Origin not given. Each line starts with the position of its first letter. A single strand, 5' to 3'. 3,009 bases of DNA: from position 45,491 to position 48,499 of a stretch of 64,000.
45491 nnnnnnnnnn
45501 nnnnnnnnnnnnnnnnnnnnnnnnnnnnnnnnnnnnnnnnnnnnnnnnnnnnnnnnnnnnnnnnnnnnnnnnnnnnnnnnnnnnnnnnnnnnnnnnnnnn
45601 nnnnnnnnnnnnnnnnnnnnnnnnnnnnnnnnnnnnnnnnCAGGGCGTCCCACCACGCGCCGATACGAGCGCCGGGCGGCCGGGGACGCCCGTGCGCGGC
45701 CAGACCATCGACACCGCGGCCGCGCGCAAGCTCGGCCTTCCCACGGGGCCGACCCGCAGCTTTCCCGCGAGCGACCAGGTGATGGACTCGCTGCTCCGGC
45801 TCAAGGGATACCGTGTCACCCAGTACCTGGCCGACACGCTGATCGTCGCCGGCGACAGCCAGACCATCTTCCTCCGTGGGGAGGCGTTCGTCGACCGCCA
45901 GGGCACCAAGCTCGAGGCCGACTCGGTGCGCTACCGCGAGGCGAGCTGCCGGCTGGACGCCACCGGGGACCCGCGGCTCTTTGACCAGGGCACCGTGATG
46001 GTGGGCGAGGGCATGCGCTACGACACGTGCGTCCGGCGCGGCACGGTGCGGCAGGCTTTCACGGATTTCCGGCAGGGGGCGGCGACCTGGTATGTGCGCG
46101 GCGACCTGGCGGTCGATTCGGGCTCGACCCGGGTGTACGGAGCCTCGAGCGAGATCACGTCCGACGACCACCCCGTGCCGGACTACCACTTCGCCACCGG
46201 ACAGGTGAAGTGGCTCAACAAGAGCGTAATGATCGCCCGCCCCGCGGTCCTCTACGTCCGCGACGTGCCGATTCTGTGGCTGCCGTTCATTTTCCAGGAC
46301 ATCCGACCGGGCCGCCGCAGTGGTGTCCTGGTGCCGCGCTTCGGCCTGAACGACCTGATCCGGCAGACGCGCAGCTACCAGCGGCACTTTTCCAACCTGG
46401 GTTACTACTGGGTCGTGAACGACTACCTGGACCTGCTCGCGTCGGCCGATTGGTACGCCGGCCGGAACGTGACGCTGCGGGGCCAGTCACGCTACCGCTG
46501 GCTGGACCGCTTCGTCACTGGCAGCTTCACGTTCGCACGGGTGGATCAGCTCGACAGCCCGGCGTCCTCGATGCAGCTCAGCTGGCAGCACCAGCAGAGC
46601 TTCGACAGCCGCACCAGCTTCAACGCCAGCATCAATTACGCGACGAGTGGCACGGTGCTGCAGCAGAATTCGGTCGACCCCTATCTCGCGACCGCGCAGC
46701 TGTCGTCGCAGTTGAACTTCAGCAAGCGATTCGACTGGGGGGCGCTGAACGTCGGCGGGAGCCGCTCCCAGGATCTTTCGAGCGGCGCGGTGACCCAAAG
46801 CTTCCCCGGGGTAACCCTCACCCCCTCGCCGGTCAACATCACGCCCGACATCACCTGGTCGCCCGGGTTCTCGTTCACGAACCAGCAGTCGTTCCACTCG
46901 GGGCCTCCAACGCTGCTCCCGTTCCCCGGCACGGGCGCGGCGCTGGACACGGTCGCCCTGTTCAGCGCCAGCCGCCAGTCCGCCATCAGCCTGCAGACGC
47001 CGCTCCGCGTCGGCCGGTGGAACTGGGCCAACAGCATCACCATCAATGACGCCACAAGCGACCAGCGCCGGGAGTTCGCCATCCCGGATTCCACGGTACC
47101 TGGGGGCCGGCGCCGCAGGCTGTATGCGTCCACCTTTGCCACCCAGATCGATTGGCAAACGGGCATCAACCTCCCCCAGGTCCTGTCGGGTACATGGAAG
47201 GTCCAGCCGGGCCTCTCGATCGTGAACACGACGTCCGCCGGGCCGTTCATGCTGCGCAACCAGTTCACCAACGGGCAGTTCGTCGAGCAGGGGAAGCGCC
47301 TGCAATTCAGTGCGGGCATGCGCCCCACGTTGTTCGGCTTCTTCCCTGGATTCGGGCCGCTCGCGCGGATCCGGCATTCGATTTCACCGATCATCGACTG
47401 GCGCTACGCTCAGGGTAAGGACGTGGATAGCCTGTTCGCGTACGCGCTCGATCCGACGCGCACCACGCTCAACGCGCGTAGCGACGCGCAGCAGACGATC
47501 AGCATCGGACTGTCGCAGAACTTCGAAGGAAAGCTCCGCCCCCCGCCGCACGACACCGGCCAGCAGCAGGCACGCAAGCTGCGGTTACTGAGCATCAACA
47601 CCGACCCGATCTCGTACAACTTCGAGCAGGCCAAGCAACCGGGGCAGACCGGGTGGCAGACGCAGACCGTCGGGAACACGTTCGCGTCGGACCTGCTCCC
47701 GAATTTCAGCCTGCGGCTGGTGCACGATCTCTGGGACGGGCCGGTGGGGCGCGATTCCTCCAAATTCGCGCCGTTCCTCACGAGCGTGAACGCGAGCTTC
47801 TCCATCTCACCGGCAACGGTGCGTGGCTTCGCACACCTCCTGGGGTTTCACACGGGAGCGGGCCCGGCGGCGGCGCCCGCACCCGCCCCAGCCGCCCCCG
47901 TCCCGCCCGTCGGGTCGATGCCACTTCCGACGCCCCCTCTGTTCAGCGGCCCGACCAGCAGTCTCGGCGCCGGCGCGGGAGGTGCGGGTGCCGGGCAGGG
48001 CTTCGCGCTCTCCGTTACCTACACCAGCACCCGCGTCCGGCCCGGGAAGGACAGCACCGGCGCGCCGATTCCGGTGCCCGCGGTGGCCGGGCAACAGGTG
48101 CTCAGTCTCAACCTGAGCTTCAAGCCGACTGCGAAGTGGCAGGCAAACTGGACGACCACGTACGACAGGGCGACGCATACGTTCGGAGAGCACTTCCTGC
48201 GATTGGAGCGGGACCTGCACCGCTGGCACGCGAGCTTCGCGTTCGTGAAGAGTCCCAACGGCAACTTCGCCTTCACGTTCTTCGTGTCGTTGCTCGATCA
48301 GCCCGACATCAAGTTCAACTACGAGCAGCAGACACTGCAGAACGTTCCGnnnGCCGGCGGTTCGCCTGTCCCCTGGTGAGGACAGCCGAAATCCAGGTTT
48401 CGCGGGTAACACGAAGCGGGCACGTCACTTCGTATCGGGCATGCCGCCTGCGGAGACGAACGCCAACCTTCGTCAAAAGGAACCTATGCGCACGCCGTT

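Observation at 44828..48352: tatC reads through, with no stop codon, into a signal-peptide-like segment and an LptD-like outer-membrane protein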

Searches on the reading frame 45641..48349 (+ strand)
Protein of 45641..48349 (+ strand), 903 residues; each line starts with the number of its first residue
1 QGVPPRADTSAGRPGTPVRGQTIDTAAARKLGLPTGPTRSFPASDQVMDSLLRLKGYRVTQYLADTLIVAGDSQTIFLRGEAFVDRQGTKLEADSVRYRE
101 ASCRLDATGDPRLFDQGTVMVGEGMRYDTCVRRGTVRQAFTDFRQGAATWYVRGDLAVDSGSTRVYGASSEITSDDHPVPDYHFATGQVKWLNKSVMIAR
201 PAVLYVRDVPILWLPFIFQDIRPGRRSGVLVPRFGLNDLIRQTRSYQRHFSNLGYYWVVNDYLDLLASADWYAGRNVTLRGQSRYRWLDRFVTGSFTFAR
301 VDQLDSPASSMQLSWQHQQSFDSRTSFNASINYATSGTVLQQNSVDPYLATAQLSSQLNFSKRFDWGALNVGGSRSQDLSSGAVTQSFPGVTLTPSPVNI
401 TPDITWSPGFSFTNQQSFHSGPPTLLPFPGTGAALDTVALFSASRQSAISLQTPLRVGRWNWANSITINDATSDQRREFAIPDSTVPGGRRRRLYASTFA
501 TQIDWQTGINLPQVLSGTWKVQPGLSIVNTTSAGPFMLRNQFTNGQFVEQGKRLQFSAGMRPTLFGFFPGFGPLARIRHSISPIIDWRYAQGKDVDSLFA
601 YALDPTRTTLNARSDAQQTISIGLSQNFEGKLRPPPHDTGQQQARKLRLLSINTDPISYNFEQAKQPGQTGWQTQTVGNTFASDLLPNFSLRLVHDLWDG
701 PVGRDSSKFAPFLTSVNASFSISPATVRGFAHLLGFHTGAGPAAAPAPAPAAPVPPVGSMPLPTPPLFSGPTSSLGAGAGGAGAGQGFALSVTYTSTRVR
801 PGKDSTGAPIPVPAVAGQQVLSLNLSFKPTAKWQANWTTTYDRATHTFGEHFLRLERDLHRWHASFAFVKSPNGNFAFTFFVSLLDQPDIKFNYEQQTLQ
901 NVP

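Call 20: search_protein_representatives(protein=window:45641-48349:+)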
Query: 903 residues. Proteins with E-value up to 0.001 (for the whole library): 2287; up to 1e-10: 1341; up to 1e-30: 334. The best 150 are listed.
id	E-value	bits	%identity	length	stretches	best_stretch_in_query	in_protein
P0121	0.0e+00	1185.7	72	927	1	34-756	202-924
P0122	5.4e-297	1004.4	52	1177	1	19-900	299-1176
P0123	1.7e-261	886.9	48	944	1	6-900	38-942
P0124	4.2e-259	879.0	72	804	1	4-531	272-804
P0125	2.2e-257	873.3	48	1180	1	13-903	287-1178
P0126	5.8e-229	779.3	49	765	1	19-712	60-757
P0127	5.2e-223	759.6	43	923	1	15-900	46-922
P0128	6.4e-205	699.7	43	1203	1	4-903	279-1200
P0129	3.8e-189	647.5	40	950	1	4-899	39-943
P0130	1.3e-179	616.0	39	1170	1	24-900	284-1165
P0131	2.0e-175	602.1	72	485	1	329-712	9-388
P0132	3.2e-170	584.9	77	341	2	70-329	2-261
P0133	3.9e-167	574.7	39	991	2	3-801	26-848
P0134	9.4e-161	553.6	65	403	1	494-900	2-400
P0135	5.9e-160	550.9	63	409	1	2-386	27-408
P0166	1.3e-120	420.8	35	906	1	19-897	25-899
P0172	1.7e-114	400.5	38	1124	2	33-398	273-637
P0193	1.9e-104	367.3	34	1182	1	25-898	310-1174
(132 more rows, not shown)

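Call 22: find_encoding_contigs(protein=P0123, flank=4000, max_places=3)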
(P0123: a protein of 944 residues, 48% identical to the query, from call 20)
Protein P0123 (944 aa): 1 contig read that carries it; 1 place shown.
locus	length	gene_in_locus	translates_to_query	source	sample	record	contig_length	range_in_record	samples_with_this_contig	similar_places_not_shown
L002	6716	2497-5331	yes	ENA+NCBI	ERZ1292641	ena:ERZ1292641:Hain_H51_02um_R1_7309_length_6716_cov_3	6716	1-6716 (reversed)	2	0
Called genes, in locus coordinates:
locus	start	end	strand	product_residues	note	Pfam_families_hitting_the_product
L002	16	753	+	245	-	PF00691:OmpA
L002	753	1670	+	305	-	PF13428:TPR_14 (faint), PF13432:TPR_16 (weak), PF13174:TPR_6 (weak)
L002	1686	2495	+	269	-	PF00902:TatC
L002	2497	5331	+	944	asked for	PF19838:LptD_2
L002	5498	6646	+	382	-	-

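Call 26: find_encoding_contigs(protein=P0127, flank=4000, max_places=3)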
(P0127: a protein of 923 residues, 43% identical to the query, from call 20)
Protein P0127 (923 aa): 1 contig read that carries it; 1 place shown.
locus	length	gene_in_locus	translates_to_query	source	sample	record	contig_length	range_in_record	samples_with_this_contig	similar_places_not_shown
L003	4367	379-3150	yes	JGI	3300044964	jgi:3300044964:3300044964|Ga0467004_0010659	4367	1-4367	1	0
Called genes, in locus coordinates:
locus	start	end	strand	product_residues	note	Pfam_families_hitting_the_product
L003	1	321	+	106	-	?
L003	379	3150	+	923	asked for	PF19838:LptD_2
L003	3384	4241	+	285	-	-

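Call 27: find_encoding_contigs(protein=P0129, flank=4000, max_places=3)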
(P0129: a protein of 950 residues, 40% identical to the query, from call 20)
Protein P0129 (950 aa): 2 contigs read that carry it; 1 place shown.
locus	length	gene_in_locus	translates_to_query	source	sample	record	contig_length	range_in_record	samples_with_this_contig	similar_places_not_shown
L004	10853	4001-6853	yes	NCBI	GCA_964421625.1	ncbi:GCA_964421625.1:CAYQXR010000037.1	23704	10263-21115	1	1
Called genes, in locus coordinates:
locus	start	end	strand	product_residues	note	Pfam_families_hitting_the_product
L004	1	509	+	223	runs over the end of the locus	PF13103:TonB_2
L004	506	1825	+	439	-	PF26550:Tricorn_2nd (weak), PF00930:DPPIV_N (faint), PF25174:Beta-prop_THOC3 (weak), PF26550:Tricorn_2nd, PF26549:Tricorn_N (weak), PF07676:PD40 (weak)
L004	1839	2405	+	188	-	-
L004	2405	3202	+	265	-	PF13174:TPR_6 (faint)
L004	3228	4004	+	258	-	PF00902:TatC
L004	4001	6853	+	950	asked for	PF19838:LptD_2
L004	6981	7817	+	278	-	-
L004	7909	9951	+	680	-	PF00515:TPR_1 (faint), PF07719:TPR_2 (faint), PF13174:TPR_6 (faint), PF13176:TPR_7 (faint), PF13181:TPR_8 (faint), PF13414:TPR_11 (faint), PF13424:TPR_12 (faint), PF13428:TPR_14 (faint), +2 more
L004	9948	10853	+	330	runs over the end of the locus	PF00348:polyprenyl_synt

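Call 31: find_related_loci(query=A2, collection=genome_contigs, flank=4000)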
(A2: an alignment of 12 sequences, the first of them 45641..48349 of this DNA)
Query A2 (903 aa) in genome_contigs; peptide patterns used: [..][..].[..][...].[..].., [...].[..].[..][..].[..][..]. (x = any residue, [..] = any of these).
600 stretches matched a pattern (row limit reached: there are more); 577 encode a relative of the query (tblastn E <= 1e-3); the best 80 are kept; 80 distinct loci.
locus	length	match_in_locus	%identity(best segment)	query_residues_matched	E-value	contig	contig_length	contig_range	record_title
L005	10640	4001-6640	70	18-899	0e+0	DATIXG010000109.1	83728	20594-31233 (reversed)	MAG TPA_asm: Gemmatimonadales bacterium isolate SMAG_U15243 k141_4067665, whole genome shotgun sequence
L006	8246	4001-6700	67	1-899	0e+0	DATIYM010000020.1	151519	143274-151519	MAG TPA_asm: Gemmatimonadales bacterium isolate SMAG_U15275 k141_4683027, whole genome shotgun sequence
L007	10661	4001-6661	65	1-903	0e+0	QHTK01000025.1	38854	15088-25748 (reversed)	MAG: Gemmatimonadetes bacterium isolate AG8 14_1009_05_30cm_scaffold_1061_curated, whole genome shotgun sequence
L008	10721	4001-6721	64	1-899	0e+0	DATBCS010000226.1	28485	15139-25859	MAG TPA_asm: Gemmatimonadales bacterium isolate SMAG_U5791 k141_3569747, whole genome shotgun sequence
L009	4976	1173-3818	64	18-899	0e+0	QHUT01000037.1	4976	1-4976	MAG: Gemmatimonadetes bacterium isolate AG21 14_0927_05_20cm_scaffold_19865_curated, whole genome shotgun sequence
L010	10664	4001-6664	61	4-898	0e+0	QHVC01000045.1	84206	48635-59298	MAG: Gemmatimonadetes bacterium isolate AG13 14_1009_16_30cm_scaffold_438_curated, whole genome shotgun sequence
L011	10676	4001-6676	58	1-901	0e+0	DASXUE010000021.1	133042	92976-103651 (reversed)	MAG TPA_asm: Gemmatimonadales bacterium isolate SMAG_U4710 k141_193450, whole genome shotgun sequence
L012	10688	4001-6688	59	13-898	0e+0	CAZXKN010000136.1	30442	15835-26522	MAG TPA_asm: uncultured Gemmatimonadaceae bacterium isolate binchicken_co279_228 genome assembly, contig: k141_1875968,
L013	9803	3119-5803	57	6-899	0e+0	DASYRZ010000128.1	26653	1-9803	MAG TPA_asm: Gemmatimonadales bacterium isolate SMAG_U4524 k141_2546371, whole genome shotgun sequence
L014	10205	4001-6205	68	4-738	0e+0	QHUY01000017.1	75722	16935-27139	MAG: Gemmatimonadetes bacterium isolate AG17 14_1009_16_40cm_scaffold_1558_curated, whole genome shotgun sequence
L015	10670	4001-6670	56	1-901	0e+0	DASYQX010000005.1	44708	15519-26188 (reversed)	MAG TPA_asm: Gemmatimonadales bacterium isolate SMAG_U4496 k141_2081798, whole genome shotgun sequence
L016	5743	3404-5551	68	12-728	0e+0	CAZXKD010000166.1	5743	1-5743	MAG TPA_asm: uncultured Gemmatimonadaceae bacterium isolate binchicken_co185_110 genome assembly, contig: NODE_29427_len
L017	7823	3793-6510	57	3-898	0e+0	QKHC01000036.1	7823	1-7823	MAG: Gemmatimonadetes bacterium isolate SZUA-544 scaffold_38356, whole genome shotgun sequence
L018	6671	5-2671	57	9-898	0e+0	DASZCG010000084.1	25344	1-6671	MAG TPA_asm: Gemmatimonadales bacterium isolate SMAG_U6436 k141_182772, whole genome shotgun sequence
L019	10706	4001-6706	55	6-898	0e+0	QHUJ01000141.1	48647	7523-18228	MAG: Gemmatimonadetes bacterium isolate AG30 14_0929_12_40cm_scaffold_620_e_498_curated, whole genome shotgun sequence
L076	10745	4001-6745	48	4-900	0e+0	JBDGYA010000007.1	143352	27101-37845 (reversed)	MAG: Gemmatimonadota bacterium isolate M3-30_Bin_280 M3-30_Bin_280_scaffold_124, whole genome shotgun sequence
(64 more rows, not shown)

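Call 37: search_protein_families(library=pfam, proteins=[window:45641-48349:+], max_evalue=1)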
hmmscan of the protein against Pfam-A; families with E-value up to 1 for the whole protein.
window:45641-48349:+ (903 aa): 1 family
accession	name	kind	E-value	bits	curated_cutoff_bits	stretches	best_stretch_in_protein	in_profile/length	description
PF19838.5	LptD_2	-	4.9e-40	138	22.5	2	198-396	2-204/464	LptD protein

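Call 44: search_solved_structures(query=A2, max_evalue=1)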
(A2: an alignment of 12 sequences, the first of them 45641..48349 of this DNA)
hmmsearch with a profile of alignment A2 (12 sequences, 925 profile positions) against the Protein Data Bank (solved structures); distinct sequences matched with E-value up to 1: 5.
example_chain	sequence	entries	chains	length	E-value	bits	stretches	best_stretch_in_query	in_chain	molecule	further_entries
7omm_A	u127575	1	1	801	7.6e-09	37.2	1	85-365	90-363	LPS-assembly protein LptD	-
8h1r_A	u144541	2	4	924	2.2e-06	29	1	86-330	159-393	LPS-assembly protein LptD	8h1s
8onu_A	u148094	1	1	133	1e-05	26.8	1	87-135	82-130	Lipopolysaccharide export system protein LptA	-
5iva_A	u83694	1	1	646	0.066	14.3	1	227-330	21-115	LPS-assembly protein LptD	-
4uu4_A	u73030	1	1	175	0.068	14.2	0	84-134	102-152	PERIPLASMIC LIPOPOLYSACCHARIDE TRANSPORT PROTEIN LPTH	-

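Call 50: find_encoding_contigs(protein=P0193, flank=5000, max_places=2)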
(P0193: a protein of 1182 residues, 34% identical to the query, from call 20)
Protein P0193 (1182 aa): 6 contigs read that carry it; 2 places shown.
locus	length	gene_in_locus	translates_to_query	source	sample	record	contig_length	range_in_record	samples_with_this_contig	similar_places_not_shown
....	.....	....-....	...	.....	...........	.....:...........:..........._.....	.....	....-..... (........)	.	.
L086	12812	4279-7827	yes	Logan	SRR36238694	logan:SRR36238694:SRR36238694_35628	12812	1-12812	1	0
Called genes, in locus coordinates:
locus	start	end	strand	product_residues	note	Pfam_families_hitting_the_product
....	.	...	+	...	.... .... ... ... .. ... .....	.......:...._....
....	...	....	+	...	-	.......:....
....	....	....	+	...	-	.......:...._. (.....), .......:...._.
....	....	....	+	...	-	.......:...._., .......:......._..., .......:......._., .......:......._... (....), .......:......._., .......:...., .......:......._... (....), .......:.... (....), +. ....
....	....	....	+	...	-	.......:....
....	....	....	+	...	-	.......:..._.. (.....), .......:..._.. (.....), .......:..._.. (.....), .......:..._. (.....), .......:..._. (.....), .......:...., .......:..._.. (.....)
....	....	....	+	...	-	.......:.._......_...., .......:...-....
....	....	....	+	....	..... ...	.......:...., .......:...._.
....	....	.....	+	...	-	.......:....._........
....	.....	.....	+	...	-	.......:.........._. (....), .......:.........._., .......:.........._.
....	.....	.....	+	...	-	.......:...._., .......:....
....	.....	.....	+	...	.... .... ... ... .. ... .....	-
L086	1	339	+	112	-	?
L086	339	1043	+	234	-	PF03544:TonB_C (faint), PF13103:TonB_2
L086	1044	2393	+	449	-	PF04052:TolB_N, PF26550:Tricorn_2nd, PF26549:Tricorn_N, PF26550:Tricorn_2nd (weak), PF26549:Tricorn_N, PF07676:PD40, PF26550:Tricorn_2nd (weak), PF07676:PD40 (weak), +3 more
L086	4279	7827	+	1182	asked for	PF00902:TatC, PF19838:LptD_2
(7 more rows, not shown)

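Call 51: find_encoding_contigs(protein=P0172, flank=5000, max_places=2)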
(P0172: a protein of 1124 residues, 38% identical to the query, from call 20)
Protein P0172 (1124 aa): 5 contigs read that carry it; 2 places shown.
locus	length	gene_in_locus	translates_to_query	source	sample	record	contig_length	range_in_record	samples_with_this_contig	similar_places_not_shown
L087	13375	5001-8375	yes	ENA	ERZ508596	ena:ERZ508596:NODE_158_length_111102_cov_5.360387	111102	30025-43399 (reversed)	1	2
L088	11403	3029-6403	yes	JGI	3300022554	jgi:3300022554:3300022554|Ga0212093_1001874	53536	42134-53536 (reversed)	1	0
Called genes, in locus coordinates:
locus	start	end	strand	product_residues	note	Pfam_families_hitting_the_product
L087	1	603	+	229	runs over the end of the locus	PF01618:MotA_ExbB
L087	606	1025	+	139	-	PF02472:ExbD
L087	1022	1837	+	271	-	-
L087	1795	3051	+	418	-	PF26549:Tricorn_N, PF26550:Tricorn_2nd (faint), PF07676:PD40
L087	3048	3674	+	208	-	PF00691:OmpA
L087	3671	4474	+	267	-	PF13428:TPR_14 (faint), PF13525:YfiO, PF07719:TPR_2 (faint), PF13174:TPR_6 (faint), PF14559:TPR_19 (weak), PF13424:TPR_12 (weak), PF13432:TPR_16, PF14559:TPR_19 (weak)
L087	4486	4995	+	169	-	PF22811:Zn_ribbon_NrdR, PF03477:ATP-cone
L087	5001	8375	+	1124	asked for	PF00902:TatC, PF03968:LptD_N (faint), PF19838:LptD_2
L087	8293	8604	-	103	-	-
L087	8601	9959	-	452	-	PF00919:UPF0004, PF04055:Radical_SAM, PF01938:TRAM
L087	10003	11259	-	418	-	PF00464:SHMT, PF00155:Aminotran_1_2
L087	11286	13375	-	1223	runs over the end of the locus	PF13481:AAA_25 (weak), PF13086:AAA_11, PF13245:AAA_19, PF13604:AAA_30, PF13087:AAA_12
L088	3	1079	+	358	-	?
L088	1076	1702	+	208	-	PF00691:OmpA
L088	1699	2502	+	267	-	PF13428:TPR_14 (faint), PF13525:YfiO, PF07719:TPR_2 (faint), PF13174:TPR_6 (faint), PF14559:TPR_19 (weak), PF13424:TPR_12 (weak), PF13432:TPR_16, PF14559:TPR_19 (weak)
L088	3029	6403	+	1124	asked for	PF00902:TatC, PF03968:LptD_N (faint), PF19838:LptD_2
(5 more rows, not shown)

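Call 52: find_encoding_contigs(protein=P0133, flank=5000, max_places=2)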
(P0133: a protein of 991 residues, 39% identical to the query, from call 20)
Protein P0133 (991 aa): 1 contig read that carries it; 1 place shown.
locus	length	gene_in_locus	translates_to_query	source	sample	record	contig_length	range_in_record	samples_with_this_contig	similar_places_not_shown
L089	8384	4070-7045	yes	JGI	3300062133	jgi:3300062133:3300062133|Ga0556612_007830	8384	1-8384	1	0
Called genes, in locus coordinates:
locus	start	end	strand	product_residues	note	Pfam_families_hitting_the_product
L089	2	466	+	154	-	?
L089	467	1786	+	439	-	PF00930:DPPIV_N (faint), PF26550:Tricorn_2nd (weak), PF25174:Beta-prop_THOC3 (faint), PF26549:Tricorn_N, PF26550:Tricorn_2nd, PF07676:PD40 (weak), PF26549:Tricorn_N, PF07676:PD40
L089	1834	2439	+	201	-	PF00691:OmpA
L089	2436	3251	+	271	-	PF13428:TPR_14 (faint), PF07719:TPR_2 (faint), PF13525:YfiO, PF13432:TPR_16 (weak), PF13174:TPR_6 (weak)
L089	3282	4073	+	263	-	PF00902:TatC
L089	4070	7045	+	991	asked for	PF19838:LptD_2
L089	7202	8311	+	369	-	-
